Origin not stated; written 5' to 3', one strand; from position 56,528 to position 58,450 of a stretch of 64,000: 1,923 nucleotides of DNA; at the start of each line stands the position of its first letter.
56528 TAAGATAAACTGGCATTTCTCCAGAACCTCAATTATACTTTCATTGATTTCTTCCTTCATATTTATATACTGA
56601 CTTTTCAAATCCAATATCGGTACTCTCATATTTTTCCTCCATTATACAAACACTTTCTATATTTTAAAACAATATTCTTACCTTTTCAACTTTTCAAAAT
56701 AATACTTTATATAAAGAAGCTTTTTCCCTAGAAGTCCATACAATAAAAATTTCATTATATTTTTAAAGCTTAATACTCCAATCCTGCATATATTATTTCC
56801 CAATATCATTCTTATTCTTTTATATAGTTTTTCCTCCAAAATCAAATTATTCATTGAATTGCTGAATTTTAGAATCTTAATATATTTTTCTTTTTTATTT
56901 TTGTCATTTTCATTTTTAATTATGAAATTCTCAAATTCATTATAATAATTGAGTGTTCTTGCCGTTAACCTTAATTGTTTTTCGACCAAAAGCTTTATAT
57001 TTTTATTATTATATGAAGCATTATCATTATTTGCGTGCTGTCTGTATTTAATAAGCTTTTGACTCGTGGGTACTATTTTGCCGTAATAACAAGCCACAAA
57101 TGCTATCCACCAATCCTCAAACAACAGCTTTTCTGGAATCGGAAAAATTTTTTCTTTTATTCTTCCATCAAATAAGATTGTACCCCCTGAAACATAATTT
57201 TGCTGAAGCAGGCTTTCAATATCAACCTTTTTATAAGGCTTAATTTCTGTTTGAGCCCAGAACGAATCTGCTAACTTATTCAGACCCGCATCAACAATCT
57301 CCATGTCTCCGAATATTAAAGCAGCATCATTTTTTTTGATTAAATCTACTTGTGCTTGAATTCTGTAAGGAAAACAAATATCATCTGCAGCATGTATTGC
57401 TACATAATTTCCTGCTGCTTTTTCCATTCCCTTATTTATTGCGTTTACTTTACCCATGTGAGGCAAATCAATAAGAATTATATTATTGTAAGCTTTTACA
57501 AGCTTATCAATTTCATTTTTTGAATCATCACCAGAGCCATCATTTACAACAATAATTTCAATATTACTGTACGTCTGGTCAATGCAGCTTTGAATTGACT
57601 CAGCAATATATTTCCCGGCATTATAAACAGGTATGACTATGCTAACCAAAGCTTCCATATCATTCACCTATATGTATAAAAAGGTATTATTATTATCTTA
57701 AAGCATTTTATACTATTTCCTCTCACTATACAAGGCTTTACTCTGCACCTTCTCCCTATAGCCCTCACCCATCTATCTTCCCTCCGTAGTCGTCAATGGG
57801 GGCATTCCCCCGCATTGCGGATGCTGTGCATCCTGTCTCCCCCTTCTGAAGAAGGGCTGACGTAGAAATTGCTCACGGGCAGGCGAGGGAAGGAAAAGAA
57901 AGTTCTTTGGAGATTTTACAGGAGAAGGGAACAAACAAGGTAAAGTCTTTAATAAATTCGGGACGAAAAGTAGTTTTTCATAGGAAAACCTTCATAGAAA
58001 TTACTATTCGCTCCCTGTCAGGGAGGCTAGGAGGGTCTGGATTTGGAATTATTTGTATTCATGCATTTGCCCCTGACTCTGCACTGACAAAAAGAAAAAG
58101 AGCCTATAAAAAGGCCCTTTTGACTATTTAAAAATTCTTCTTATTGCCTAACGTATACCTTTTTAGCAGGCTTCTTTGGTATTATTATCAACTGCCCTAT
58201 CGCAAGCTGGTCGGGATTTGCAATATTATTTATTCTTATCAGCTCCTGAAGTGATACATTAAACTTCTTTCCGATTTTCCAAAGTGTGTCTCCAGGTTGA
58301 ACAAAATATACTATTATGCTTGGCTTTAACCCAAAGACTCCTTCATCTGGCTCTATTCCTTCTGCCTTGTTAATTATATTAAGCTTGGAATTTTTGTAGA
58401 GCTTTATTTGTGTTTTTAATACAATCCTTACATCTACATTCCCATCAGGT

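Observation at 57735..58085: GC-rich ~350-nt region packed with stable and mutually exclusive helices upstream of the 39-kb operon: unclassified structured RNA candidate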

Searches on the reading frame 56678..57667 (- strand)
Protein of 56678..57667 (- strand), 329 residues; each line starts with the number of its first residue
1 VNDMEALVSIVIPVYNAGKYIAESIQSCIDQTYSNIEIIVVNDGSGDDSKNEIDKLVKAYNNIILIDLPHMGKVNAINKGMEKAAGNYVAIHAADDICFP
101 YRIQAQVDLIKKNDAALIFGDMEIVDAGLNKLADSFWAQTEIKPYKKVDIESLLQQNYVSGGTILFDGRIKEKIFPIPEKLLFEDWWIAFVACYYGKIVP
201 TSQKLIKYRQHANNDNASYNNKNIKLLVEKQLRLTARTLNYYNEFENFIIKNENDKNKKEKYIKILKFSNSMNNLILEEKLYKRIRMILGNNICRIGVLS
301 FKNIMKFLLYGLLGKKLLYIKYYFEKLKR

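Call 7: search_protein_families(library=pfam, proteins=[window:56678-57667:-])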
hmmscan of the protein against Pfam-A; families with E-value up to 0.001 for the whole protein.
window:56678-57667:- (329 aa): 3 families
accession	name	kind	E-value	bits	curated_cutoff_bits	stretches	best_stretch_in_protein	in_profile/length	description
PF00535.33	Glycos_transf_2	-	2.7e-31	109.2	23.3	1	9-134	1-127/168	Glycosyl transferase family 2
PF13641.12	Glyco_tranf_2_3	-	6.9e-11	43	27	1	8-127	3-127/230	Glycosyltransferase like family 2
PF10111.15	Glyco_tranf_2_2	-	1.1e-10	41.9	27.3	1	9-115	1-117/276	Glycosyltransferase like family 2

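Call 14: find_encoding_contigs(protein=window:56678-57667:-, flank=10000, max_places=10)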
Protein window:56678-57667:- (329 aa): no gene with exactly this product is on record in the collection.

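Call 20: find_homologous_proteins(query=window:56678-57658:-, max_evalue=1e-40)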
Query window:56678-57658:- (326 aa): 24 proteins with E <= 1e-40 among 3002 candidates.
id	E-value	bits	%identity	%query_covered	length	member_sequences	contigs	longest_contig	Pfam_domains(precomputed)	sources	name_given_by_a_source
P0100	1.9e-210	715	100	100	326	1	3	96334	PF10111.15,PF13641.13,PF00535.33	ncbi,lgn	ncbi:MAG: glycosyltransferase [Deltaproteobacteria bacterium]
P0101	1.1e-121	424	60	100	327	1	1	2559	PF10111.15,PF13506.14,PF13641.13,PF00535.33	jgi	-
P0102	3.9e-97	343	54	99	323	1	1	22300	PF10111.15,PF13641.13,PF00535.33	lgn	-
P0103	1.4e-95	338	52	100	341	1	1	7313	PF10111.15,PF13641.13,PF00535.33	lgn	-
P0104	5.2e-87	310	48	99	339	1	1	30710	PF10111.15,PF13641.13,PF00535.33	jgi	-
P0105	5.2e-85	303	47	99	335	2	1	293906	PF10111.15,PF13641.13,PF00535.33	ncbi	ncbi:MAG: glycosyltransferase [Desulfosporosinus fructosivorans]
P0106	8.1e-84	299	45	100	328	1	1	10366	PF10111.15,PF13641.13,PF00535.33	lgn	-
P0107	5.6e-80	287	46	100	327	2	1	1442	PF10111.15,PF13641.13,PF00535.33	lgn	-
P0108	6.9e-80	286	46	99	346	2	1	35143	PF10111.15,PF13641.13,PF00535.33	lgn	-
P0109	1.5e-75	272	47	87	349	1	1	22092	PF10111.15,PF13641.13,PF00535.33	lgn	-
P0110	9.0e-75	270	46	97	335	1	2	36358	PF10111.15,PF13641.13,PF00535.33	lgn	-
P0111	3.1e-74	268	43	99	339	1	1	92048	PF10111.15,PF13641.13,PF00535.33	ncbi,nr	ncbi:MAG: glycosyltransferase [Peptococcaceae bacterium]|nr:glycosyltransferase [Peptococcaceae bact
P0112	6.3e-74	267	45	97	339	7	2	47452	PF10111.15,PF13641.13,PF00535.33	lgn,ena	-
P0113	1.1e-73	266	44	98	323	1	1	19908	PF10111.15,PF13641.13,PF00535.33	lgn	-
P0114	7.3e-73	263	43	97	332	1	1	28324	PF10111.15,PF13641.13,PF00535.33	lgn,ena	-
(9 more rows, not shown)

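Call 22: find_encoding_contigs(protein=P0100, flank=4000, max_places=6)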
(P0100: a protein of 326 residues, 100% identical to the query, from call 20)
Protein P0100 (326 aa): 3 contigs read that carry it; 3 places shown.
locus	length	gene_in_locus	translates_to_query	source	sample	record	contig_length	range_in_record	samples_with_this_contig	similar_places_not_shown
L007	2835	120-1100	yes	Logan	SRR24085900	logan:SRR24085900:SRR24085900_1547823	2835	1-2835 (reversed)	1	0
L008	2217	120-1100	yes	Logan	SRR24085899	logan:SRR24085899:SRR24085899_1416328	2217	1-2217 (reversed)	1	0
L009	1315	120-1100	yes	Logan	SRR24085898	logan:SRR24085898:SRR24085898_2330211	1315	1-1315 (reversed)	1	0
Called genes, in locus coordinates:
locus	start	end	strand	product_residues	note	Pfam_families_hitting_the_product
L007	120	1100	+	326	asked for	PF00535:Glycos_transf_2, PF10111:Glyco_tranf_2_2, PF13641:Glyco_tranf_2_3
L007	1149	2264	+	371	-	PF00155:Aminotran_1_2 (faint), PF00266:Aminotran_5 (weak), PF01041:DegT_DnrJ_EryC1, PF01053:Cys_Met_Meta_PP (weak)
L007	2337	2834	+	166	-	?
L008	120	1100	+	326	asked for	PF00535:Glycos_transf_2, PF10111:Glyco_tranf_2_2, PF13641:Glyco_tranf_2_3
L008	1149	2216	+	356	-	?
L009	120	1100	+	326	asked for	PF00535:Glycos_transf_2, PF10111:Glyco_tranf_2_2, PF13641:Glyco_tranf_2_3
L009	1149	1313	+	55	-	?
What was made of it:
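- Short-read contigs break inside the segment (call 22).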

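Call 23: find_encoding_contigs(protein=P0101, flank=4000, max_places=3)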
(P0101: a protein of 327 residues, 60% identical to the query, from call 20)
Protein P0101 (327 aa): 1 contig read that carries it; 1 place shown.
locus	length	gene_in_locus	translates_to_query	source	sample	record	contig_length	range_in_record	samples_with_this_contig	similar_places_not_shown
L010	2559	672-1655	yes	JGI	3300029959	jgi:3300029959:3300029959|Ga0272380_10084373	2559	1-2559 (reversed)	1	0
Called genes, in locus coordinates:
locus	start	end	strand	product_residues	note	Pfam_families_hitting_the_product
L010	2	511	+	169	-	?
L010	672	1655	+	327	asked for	PF00535:Glycos_transf_2, PF10111:Glyco_tranf_2_2, PF13506:Glyco_transf_21 (faint), PF13641:Glyco_tranf_2_3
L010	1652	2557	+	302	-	?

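Call 24: find_encoding_contigs(protein=P0102, flank=6000, max_places=3)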
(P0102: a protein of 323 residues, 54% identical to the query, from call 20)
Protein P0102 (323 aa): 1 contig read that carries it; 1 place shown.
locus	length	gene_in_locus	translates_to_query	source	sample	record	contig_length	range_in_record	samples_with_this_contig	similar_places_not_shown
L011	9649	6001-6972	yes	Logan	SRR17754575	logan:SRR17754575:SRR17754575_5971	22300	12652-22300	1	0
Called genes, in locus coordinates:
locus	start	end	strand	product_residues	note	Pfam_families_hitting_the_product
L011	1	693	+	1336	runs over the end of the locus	PF04122:CW_binding_2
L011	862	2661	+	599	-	PF04932:Wzy_C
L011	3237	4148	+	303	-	PF00483:NTP_transferase, PF12804:NTP_transf_3 (weak)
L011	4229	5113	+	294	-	PF01370:Epimerase, PF02719:Polysacc_synt_2, PF04321:RmlD_sub_bind, PF07993:NAD_binding_4 (faint), PF16363:GDP_Man_Dehyd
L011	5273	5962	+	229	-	PF00908:dTDP_sugar_isom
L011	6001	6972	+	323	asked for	PF00535:Glycos_transf_2, PF10111:Glyco_tranf_2_2, PF13641:Glyco_tranf_2_3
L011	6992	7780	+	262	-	PF01061:ABC2_membrane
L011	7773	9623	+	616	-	PF00005:ABC_tran, PF14524:Wzt_C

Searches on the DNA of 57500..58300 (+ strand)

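Call 5: search_rna_families(source=window, start=57500, end=58300, threshold=evalue, max_evalue=10, show_alignments=3)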
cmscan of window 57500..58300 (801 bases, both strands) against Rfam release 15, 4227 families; matches with E-value up to 10: 8.
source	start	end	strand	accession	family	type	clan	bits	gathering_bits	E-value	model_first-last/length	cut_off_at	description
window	58096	58138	-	RF02438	SpF51_sRNA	Gene; sRNA;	-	21.2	50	0.31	1-45/45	no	Streptococcus sRNA SpF51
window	58089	58245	-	RF04182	GibS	Gene; sRNA;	-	20.7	115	2.5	1-142/142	no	GibS sRNA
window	58087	58229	-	RF02053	STnc430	Gene; sRNA;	-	19.9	47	1.7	1-162/162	no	Enterobacterial sRNA STnc430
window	58084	58182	-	RF00558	L20_leader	Cis-reg; leader;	-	19.1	58.7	0.48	1-127/127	no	Ribosomal protein L20 leader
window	58065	58128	+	RF02075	STnc230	Gene; sRNA;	-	18.6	50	6.7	1-83/83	no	Enterobacterial sRNA STnc230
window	58095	58168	-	RF01459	rliE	Gene; sRNA;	-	15.9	90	6.3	1-222/222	no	Listeria sRNA rliE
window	57865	57970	+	RF03102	RAGATH-33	Gene; sRNA;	-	14.8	120.4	3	1-113/113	no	RAGATH-33 RNA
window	58090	58141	-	RF02082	STnc540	Gene; sRNA;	-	13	38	5.9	96-146/202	no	Enterobacterial sRNA STnc540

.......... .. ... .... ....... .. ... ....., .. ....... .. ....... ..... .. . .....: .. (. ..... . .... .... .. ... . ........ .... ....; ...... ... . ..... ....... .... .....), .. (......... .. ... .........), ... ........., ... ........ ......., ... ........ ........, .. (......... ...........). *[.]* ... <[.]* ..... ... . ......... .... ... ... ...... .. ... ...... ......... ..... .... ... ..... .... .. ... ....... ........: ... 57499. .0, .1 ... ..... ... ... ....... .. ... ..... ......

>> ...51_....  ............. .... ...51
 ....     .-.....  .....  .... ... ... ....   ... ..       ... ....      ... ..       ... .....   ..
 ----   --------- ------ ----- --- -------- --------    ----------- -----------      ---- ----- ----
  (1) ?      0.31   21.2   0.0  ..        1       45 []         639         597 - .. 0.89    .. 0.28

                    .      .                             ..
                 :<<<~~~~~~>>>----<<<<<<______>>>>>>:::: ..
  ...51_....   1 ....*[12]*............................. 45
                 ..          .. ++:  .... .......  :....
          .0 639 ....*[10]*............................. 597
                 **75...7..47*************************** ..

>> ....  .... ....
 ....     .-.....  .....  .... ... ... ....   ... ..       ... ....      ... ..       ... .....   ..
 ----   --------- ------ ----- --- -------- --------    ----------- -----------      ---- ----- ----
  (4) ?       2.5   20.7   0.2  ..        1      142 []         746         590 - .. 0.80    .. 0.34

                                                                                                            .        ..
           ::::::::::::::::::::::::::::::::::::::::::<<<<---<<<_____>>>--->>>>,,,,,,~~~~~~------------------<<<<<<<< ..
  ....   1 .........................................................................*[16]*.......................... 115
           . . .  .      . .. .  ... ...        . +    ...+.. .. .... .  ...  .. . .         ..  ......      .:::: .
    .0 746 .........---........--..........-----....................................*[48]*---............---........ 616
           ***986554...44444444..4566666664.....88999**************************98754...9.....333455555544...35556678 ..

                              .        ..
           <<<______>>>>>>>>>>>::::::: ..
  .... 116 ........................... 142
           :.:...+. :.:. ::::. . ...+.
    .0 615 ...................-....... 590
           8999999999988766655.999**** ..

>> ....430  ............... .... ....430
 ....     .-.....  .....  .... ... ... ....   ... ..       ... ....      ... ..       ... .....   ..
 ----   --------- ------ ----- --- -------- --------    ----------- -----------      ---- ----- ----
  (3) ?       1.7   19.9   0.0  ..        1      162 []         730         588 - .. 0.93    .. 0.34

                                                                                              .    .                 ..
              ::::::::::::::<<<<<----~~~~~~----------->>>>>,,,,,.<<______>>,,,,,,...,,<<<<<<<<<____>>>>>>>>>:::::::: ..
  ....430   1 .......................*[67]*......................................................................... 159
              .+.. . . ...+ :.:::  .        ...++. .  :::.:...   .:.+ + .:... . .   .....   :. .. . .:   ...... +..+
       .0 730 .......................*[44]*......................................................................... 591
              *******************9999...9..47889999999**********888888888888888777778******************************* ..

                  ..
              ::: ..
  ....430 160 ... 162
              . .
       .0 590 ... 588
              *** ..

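Call 38: search_dna_similar(query=window:57700-58100:+, collection=plasmids, mode=distant, max_evalue=0.1)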
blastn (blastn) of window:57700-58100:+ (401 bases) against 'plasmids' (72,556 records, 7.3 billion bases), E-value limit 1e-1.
Records with a match: 1; places in all: 1; records where one place covers at least 80% of the query: 0.
Best place of each record, by identity: 80-90% 1.
By first word of the organism name: Chondrinema 1.
By predicted mobility (MOB-suite, as given by PLSDB): non-mobilizable 1.
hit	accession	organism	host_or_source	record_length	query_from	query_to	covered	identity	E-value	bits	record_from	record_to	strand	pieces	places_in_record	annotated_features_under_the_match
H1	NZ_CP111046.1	Chondrinema litorale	Seaweed,red alga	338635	192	245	13%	80.0%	3e-2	47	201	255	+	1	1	hypothetical protein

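Call 39: search_dna_similar(query=window:57700-58100:+, collection=phages, mode=distant, max_evalue=0.1)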
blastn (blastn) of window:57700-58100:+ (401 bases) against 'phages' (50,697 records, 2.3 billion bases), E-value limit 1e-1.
No match.

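Call 115: build_rna_model(alignment_id=A5, structure=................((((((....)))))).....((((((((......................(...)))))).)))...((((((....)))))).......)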
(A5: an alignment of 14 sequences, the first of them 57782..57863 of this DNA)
Model R1 built from alignment A5 (14 sequences, 107 columns); structure: as given.
model positions 82; base pairs 20; branch points 2; effective number of sequences 2.54; information 0.692 bits per position. Calibrated on 0.2 Mb of random sequence (short: E-values are rough).
structure used (alignment columns):
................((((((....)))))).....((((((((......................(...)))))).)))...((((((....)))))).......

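Call 116: search_with_rna_model(model_id=R1, sources=[window, L001, L004, L006, L010, L011, L014, L016, L017, L018, L019, L022, L027, L029, L030, L031, L032, L033, L034, L035], max_evalue=1)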
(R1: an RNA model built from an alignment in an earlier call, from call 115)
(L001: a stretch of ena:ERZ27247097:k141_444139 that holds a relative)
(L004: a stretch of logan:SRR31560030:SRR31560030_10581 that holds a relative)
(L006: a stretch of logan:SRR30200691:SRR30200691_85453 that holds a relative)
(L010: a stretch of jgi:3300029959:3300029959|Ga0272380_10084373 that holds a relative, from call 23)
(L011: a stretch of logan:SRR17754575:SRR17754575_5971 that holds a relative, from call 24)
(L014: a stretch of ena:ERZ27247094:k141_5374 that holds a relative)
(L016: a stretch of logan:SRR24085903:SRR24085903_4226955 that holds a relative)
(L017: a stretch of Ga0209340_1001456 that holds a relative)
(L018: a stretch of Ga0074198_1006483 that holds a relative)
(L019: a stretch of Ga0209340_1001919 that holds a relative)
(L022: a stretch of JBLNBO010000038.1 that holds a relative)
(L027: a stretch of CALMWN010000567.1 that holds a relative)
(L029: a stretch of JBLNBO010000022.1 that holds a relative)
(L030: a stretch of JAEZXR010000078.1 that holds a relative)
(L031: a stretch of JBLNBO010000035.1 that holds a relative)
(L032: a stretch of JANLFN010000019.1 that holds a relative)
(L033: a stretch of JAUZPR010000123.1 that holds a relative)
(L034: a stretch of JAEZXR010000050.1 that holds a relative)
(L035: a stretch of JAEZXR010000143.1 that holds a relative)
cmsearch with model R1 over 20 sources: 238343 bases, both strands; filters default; matches with E-value up to 1: 20.
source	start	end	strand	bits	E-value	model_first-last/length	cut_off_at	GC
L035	4577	4658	-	91.7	9.2e-22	1-82/82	no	0.54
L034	6262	6343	+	89.7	3e-21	1-82/82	no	0.59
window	57782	57863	+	88.6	6.1e-21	1-82/82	no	0.6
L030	678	758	+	87.1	1.5e-20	1-82/82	no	0.53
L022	1737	1818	-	86.1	2.7e-20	1-82/82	no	0.55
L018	2998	3079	+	85.6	3.6e-20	1-82/82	no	0.57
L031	4459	4543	-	82.4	2.6e-19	1-82/82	no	0.52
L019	12638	12720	-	81.9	3.6e-19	1-82/82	no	0.57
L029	160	242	-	76.9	7.4e-18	1-82/82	no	0.49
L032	5047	5134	+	75.7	1.5e-17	1-82/82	no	0.56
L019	1179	1262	+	74.4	3.3e-17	1-82/82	no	0.52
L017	8762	8845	+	72.6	9.7e-17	1-82/82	no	0.49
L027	5058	5164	+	61.9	6.6e-14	1-82/82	no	0.51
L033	4920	5005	+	60.1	2e-13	1-82/82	no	0.57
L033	4893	4969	-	15.4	0.12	1-82/82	no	0.53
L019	8602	8676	-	15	0.15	1-82/82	no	0.36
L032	5021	5094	-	14.3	0.24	1-82/82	no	0.54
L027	5018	5107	-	13.9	0.31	1-82/82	no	0.5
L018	2942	3045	-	12.7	0.64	1-82/82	no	0.5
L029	185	207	+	12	0.95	34-56/82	no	0.52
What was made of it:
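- Relatives with a similar GT2 gene (L010, L011) lack it (calls 23, 24, 116).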

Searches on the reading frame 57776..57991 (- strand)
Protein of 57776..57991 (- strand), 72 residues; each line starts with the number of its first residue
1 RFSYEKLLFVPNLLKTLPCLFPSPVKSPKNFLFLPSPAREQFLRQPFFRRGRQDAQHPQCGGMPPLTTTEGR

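Call 47: search_protein_representatives(protein=window:57776-57991:-)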
Query: 72 residues. Proteins with E-value up to 0.001 (for the whole library): 1; up to 1e-10: 0; up to 1e-30: 0. The best 1 are listed.
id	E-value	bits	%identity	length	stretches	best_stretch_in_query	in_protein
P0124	3.2e-09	52.9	36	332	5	12-57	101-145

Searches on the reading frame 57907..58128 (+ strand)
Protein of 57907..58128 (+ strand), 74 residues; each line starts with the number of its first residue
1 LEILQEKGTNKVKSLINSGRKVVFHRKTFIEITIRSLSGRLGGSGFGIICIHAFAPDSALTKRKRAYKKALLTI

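Call 53: list_cluster_members(proteins=[window:57907-58128:+, window:57776-57934:-, window:57667-57768:-])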
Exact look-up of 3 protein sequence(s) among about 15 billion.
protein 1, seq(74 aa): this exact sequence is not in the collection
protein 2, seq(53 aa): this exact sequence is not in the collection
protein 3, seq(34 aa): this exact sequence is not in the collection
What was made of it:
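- Tried and rejected: Exact look-ups of three ORF products were negative (call 53).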
